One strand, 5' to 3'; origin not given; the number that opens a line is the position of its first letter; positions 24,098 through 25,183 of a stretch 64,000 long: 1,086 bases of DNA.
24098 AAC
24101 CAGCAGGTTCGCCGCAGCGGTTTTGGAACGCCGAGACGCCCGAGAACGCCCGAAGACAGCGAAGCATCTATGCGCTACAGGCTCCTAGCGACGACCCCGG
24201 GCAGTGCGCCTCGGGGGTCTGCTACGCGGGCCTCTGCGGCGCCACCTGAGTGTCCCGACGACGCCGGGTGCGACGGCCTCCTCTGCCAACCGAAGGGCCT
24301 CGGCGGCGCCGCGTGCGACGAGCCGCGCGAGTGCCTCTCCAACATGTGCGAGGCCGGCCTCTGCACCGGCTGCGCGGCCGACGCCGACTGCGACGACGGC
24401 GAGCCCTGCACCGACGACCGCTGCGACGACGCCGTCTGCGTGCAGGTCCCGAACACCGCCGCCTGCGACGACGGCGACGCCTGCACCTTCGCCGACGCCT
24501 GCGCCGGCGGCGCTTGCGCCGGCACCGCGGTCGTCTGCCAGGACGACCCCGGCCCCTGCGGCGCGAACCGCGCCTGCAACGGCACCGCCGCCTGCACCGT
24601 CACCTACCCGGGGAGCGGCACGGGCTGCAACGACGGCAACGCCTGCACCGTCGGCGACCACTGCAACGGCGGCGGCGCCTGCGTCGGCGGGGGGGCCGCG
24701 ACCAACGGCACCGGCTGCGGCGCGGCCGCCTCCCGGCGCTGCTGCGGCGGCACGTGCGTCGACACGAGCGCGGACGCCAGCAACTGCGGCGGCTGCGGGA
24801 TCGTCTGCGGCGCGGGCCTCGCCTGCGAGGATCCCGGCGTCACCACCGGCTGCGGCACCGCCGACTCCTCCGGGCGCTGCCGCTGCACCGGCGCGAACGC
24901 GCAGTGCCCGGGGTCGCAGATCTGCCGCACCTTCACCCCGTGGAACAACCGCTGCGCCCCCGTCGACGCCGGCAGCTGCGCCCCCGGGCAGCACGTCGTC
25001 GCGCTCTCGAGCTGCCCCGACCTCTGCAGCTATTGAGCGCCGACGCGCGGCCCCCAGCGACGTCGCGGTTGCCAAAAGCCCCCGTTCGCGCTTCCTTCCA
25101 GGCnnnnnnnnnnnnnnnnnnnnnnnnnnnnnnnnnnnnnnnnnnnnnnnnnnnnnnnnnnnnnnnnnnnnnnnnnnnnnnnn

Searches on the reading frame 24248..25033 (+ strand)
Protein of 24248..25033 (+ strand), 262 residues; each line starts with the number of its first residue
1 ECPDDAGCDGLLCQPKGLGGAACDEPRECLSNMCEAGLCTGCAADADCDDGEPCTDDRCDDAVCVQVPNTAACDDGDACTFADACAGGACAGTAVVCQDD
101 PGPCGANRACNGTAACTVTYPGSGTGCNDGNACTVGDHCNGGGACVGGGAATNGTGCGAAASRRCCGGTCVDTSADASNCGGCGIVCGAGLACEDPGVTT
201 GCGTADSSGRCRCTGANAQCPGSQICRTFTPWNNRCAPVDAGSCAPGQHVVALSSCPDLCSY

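Call 74: search_protein_families(library=pfam, proteins=[window:24248-25033:+], max_evalue=0.01)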
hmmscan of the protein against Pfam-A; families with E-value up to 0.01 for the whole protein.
window:24248-25033:+ (262 aa): 1 family
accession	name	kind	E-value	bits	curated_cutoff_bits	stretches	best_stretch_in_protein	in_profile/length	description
PF04885.19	Stig1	-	0.0014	19.5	24.1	1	161-194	45-78/85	Stigma-specific STIG1-like protein family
